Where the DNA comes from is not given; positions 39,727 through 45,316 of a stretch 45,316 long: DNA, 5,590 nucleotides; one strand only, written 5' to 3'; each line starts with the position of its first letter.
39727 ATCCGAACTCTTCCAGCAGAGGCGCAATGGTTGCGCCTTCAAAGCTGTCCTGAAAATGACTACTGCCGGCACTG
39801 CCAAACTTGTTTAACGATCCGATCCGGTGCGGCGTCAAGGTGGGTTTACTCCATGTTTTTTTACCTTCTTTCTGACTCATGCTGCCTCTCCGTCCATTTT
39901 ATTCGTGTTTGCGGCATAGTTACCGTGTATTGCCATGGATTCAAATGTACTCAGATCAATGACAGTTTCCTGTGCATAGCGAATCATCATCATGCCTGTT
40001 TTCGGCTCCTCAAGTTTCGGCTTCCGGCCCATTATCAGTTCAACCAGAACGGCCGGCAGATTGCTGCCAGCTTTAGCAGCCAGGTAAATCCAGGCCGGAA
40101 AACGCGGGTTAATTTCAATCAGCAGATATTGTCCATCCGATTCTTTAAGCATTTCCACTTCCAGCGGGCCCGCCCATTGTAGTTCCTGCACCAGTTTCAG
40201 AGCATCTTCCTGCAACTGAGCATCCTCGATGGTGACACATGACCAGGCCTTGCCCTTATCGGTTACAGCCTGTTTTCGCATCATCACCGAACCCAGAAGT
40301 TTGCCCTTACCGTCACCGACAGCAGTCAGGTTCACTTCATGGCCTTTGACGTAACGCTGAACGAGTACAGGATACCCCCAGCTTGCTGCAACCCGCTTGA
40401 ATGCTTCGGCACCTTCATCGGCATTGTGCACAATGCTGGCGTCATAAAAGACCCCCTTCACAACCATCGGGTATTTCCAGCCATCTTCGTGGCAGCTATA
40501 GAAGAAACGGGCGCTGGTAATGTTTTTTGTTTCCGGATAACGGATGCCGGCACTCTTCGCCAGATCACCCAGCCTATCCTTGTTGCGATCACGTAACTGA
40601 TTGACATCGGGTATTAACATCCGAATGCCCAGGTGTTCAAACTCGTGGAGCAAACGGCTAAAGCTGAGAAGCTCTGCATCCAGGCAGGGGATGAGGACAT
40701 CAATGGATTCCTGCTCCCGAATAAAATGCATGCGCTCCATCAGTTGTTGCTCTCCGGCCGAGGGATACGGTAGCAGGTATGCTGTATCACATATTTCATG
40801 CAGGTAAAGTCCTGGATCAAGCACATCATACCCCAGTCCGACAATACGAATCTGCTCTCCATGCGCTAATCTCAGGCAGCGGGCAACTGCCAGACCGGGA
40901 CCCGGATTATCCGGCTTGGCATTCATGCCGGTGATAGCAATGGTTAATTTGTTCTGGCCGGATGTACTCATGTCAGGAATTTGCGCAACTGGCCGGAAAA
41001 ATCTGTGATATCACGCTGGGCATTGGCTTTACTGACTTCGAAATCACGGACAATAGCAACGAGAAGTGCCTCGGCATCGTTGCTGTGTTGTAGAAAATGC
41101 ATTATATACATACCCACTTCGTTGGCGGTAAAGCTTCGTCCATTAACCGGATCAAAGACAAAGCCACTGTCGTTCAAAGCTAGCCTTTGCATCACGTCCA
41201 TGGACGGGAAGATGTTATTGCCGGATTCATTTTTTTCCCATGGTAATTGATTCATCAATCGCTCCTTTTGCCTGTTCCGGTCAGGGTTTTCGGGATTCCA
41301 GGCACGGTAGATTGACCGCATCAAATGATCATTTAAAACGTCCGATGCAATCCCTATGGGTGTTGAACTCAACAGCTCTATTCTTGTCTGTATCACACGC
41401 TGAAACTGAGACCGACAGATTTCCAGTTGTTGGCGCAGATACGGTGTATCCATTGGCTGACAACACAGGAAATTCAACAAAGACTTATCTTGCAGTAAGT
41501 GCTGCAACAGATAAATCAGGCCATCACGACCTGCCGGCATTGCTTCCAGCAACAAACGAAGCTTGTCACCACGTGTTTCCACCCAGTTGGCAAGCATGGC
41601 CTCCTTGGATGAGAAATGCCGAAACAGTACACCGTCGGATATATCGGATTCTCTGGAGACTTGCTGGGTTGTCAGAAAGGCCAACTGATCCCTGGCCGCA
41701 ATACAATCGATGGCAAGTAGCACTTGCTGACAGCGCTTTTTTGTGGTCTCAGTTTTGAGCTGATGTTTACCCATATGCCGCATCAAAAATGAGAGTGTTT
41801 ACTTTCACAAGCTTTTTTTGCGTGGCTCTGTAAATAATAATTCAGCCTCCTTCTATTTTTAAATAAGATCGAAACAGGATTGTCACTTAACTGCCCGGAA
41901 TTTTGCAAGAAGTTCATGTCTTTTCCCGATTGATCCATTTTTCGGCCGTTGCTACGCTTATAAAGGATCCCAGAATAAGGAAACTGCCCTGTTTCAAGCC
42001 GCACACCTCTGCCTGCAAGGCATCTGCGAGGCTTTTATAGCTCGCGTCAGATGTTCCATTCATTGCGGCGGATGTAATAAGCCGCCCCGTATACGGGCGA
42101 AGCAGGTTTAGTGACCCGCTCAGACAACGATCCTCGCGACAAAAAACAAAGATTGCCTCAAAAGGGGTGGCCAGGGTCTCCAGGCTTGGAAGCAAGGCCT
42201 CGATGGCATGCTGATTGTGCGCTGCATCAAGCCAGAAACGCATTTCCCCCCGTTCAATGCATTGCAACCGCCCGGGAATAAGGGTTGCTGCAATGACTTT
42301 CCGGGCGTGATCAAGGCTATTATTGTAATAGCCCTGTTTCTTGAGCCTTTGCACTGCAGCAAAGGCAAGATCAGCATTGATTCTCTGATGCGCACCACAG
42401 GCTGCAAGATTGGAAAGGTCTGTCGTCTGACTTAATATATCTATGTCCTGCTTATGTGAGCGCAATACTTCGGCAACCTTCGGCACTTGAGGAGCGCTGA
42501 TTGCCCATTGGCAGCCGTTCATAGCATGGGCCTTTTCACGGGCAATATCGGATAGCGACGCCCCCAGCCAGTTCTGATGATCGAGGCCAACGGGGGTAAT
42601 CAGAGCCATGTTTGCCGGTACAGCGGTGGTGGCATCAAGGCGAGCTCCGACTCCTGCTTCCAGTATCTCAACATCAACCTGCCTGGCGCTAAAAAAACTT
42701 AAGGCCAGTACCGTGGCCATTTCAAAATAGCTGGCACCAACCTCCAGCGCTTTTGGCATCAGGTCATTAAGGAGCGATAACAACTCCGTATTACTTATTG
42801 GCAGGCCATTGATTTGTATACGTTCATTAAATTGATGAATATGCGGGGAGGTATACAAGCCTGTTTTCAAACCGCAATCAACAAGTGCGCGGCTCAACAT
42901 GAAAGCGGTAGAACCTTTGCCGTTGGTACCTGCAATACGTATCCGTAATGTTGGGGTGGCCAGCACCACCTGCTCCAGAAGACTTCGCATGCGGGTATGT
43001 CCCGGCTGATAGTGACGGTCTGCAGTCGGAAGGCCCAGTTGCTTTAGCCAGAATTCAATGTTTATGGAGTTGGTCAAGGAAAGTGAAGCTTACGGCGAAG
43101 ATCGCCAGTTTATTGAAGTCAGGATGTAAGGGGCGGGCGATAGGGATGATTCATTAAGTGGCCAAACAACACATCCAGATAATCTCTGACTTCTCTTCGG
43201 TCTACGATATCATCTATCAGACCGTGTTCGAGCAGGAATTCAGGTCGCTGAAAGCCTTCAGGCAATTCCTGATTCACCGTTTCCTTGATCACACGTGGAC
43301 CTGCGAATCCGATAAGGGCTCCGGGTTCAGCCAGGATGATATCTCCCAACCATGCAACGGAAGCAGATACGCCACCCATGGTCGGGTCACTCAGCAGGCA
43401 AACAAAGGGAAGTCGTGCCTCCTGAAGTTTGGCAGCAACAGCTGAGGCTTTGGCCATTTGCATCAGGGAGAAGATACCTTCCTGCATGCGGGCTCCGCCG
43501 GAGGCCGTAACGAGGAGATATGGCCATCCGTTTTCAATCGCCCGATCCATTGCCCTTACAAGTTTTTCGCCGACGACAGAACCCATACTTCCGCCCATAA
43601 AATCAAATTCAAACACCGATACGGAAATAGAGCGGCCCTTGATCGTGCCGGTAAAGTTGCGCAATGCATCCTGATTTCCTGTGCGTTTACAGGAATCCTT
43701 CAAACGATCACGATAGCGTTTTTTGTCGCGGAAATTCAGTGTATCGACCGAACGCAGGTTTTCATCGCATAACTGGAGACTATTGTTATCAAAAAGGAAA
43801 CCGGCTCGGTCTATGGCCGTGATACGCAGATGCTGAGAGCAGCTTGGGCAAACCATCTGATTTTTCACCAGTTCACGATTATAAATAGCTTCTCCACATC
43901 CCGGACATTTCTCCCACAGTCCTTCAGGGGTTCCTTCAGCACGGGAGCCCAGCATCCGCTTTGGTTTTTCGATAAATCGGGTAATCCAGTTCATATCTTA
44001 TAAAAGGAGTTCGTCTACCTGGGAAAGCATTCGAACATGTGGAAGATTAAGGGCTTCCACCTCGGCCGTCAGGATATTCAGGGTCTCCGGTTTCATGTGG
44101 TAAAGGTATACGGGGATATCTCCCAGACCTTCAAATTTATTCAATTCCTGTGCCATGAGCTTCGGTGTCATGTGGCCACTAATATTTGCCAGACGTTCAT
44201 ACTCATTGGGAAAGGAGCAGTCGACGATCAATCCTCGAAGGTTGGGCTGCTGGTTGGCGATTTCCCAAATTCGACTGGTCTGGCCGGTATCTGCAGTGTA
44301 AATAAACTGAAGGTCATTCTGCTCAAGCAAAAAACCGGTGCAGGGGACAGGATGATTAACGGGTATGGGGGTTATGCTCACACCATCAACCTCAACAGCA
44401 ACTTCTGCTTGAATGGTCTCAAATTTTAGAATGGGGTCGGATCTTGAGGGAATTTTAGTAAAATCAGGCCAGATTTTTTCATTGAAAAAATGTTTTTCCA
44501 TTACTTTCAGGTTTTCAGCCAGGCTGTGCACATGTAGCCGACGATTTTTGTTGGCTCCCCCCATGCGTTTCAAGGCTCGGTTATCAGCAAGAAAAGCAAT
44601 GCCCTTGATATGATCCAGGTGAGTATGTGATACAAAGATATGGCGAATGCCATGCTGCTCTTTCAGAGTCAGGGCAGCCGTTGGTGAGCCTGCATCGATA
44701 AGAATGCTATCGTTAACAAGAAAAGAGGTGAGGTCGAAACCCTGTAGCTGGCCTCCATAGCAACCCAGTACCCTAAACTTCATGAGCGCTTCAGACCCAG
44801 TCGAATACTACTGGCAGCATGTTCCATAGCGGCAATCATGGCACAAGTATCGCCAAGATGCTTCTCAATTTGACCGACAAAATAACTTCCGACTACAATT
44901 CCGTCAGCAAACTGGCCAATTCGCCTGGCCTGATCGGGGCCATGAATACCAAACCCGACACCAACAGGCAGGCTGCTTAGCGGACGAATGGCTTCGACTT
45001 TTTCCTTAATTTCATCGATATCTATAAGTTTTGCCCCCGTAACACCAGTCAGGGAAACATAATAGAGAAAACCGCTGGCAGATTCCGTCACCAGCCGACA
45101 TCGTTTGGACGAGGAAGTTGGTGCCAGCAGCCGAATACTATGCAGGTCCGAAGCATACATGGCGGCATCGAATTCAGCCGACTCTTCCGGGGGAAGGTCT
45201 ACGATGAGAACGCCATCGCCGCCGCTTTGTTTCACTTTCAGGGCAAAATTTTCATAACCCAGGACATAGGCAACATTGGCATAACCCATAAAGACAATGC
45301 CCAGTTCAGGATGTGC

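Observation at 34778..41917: Compact 6-7 gene operon with no characterised counterpart I know of: (sORF)-TetR/PqqD-ATP-grasp-PLP decarboxylase-UT/M23 fusion-OM barrel-TPR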

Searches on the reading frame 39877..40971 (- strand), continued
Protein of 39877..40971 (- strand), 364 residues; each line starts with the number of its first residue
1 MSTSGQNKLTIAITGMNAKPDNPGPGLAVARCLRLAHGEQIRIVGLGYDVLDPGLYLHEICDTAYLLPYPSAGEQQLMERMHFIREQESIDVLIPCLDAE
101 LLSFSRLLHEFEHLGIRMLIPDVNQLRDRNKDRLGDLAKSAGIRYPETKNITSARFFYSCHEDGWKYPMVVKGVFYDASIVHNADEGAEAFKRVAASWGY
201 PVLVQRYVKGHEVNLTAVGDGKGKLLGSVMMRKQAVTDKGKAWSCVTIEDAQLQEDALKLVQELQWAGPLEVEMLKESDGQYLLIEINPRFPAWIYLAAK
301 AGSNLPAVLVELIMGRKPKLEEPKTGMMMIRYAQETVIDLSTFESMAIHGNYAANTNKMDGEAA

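Call 97: search_solved_structures(query=A3, max_evalue=0.01)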
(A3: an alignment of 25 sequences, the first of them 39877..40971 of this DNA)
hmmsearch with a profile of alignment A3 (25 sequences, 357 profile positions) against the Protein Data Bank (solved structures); distinct sequences matched with E-value up to 0.01: 13.
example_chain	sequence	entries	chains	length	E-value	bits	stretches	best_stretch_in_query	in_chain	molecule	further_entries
1a9x_A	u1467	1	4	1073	2.4e-11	46.3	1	103-339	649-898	CARBAMOYL PHOSPHATE SYNTHETASE (LARGE CHAIN)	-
2pn1_A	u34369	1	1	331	3.2e-11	45.8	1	52-339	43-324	Carbamoylphosphate synthase large subunit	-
1ce8_A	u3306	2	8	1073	4.1e-11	45.5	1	103-339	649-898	PROTEIN (CARBAMOYL-PHOSPHATE SYNTHASE) | carbamoyl phosphate synthetase large chain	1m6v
1bxr_A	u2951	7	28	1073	4.1e-11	45.5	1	103-339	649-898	CARBAMOYL-PHOSPHATE SYNTHASE | CARBAMOYL PHOSPHATE SYNTHETASE: LARGE SUBUNIT | CARBAMOYL PHOSPHATE SYNTHETASE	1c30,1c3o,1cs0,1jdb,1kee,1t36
7wta_A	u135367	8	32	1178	1.1e-06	30.9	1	28-314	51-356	Pyruvate carboxylase, mitochondrial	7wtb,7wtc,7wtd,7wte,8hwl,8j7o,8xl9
2yl2_A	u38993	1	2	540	2e-06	30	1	176-319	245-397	ACETYL-COA CARBOXYLASE 1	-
8xkz_C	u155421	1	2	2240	1.5e-05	27.2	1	176-319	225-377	Acetyl-CoA carboxylase 1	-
6g2i_D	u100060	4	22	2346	1.6e-05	27.1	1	176-319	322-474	Acetyl-CoA carboxylase 1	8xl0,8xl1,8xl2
6g2d_B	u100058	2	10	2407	1.6e-05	27.1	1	176-319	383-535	Acetyl-CoA carboxylase 1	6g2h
3r23_A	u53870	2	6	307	0.00065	21.8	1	74-219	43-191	D-alanine--D-alanine ligase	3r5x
3lp8_A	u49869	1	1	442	0.0016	20.5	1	80-239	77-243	Phosphoribosylamine-glycine ligase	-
4ffl_A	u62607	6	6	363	0.0035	19.4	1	199-303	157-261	PylC | Putative uncharacterized protein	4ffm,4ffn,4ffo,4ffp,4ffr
6ybp_G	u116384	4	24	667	0.0047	19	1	27-315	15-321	Propionyl-CoA carboxylase alpha subunit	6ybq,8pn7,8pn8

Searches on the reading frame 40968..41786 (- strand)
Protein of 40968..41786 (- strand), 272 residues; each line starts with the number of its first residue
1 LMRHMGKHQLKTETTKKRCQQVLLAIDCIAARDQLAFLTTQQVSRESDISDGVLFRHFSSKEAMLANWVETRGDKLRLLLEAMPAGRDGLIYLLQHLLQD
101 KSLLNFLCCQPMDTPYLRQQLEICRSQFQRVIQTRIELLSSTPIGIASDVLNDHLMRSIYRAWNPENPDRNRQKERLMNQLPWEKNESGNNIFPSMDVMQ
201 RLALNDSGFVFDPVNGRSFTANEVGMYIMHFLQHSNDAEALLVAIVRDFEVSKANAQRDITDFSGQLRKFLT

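Call 3: search_protein_families(library=pfam, proteins=[window:40968-41786:-], max_evalue=0.01)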
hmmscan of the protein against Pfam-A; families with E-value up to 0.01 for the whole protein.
window:40968-41786:- (272 aa): 2 families
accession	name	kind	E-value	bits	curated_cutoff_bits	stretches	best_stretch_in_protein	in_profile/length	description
PF05402.18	PqqD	-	6.7e-07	30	23.4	1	210-269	4-63/67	Coenzyme PQQ synthesis protein D (PqqD)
PF00440.29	TetR_N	-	9.1e-06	25.8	24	1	38-66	17-45/47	Bacterial regulatory proteins, tetR family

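Call 4: search_protein_families(library=ncbifam, proteins=[window:40968-41786:-], max_evalue=0.01)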
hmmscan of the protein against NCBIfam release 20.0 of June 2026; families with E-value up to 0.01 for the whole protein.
window:40968-41786:- (272 aa): 6 families
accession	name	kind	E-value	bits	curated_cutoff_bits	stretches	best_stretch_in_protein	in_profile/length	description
NF033530.1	lasso_PqqD_Strm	exception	2.3e-05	24.5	70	1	210-269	14-74/78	lasso peptide biosynthesis PqqD family chaperone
NF007015.0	PRK09480.1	equivalog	2.6e-05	23.9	120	1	11-70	4-63/197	nucleoid occlusion factor SlmA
TIGR04248.1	SCM_PqqD_rel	equivalog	0.00089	19.4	100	1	200-267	8-75/84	SynChlorMet cassette protein ScmD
NF050069.2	PqqD_rel_WgkC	exception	0.0021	18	110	1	209-264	22-77/103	PqqD family peptide maturation chaperone WgkC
NF011572.0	PRK14996.1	equivalog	0.0055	16.6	144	0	17-64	8-55/192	TetR family transcriptional regulator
NF050111.1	TransRegSACE7040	equivalog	0.0072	16.3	250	0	18-68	2-52/186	SACE_7040 family transcriptional regulator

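Call 82: search_protein_families(library=padloc, proteins=[window:40968-41786:-], max_evalue=0.001)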
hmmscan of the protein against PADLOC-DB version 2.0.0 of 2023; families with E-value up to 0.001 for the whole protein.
window:40968-41786:- (272 aa): 0 families

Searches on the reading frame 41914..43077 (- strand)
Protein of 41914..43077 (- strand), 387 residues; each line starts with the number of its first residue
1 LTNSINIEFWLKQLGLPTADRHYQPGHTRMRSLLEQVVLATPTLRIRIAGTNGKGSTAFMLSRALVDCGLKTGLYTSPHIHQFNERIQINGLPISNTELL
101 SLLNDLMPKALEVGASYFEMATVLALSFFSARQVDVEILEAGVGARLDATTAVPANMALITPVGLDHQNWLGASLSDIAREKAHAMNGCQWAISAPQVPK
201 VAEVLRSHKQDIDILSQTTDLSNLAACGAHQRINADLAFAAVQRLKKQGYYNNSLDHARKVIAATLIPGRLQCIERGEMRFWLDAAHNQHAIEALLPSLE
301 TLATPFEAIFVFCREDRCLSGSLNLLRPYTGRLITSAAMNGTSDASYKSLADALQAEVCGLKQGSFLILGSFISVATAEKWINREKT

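Call 83: search_protein_families(library=ncbifam, proteins=[window:41914-43077:-], max_evalue=1e-10)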
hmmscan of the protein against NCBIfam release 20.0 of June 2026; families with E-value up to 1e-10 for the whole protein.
window:41914-43077:- (387 aa): 3 families
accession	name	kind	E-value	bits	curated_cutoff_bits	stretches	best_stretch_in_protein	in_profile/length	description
TIGR01499.1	folC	subfamily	4e-74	250.4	162.65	1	28-352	2-353/400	bifunctional protein FolC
NF047860.1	Tet-DihydfolSynFolCMyb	equivalog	2e-45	155.6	700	1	23-213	42-239/468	bifunctional tetrahydrofolate synthase/dihydrofolate synthase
NF008101.0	PRK10846.1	equivalog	3.7e-45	154.5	360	1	26-355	31-373/422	bifunctional tetrahydrofolate synthase/dihydrofolate synthase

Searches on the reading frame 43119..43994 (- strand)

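Call 83: search_protein_families(library=ncbifam, proteins=[window:43119-43994:-], max_evalue=1e-10)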
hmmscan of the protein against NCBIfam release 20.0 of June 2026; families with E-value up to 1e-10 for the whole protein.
window:43119-43994:- (291 aa): 4 families
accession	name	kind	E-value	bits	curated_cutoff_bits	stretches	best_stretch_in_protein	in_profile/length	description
TIGR00515.1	accD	equivalog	9.3e-111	369.7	317.45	1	1-283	1-282/285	acetyl-CoA carboxylase, carboxyltransferase subunit beta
TIGR01117.1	mmdA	subfamily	2e-15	56.6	998.8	1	57-243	30-203/512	methylmalonyl-CoA decarboxylase subunit alpha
TIGR03133.1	malonate_beta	equivalog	2.2e-15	56.7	278.15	1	115-239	53-182/274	biotin-independent malonate decarboxylase subunit beta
NF005530.0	PRK07189.1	equivalog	1.6e-14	53.7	228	1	115-238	63-191/303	biotin-independent malonate decarboxylase subunit beta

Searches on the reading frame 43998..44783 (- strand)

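Call 83: search_protein_families(library=ncbifam, proteins=[window:43998-44783:-], max_evalue=1e-10)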
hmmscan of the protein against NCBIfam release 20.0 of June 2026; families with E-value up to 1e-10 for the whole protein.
window:43998-44783:- (261 aa): 3 families
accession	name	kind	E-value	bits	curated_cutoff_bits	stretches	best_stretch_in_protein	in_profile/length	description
TIGR02651.1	RNase_Z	equivalog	2.5e-15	56.3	292.95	1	24-157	27-151/302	ribonuclease Z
NF000801.0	PRK00055.1-3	equivalog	5.6e-14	51.9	252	1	3-157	4-156/307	ribonuclease Z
TIGR03307.1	PhnP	equivalog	2.7e-12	46.6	272.25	0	118-196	114-193/249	phosphonate metabolism protein PhnP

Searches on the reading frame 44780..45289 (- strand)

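Call 83: search_protein_families(library=ncbifam, proteins=[window:44780-45289:-], max_evalue=1e-10)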
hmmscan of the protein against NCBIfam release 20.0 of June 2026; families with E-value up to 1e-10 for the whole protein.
window:44780-45289:- (169 aa): 1 family
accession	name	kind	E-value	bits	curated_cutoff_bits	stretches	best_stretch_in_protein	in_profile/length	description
TIGR00262.1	trpA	equivalog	3.1e-37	127.9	102.35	1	2-160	94-253/256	tryptophan synthase subunit alpha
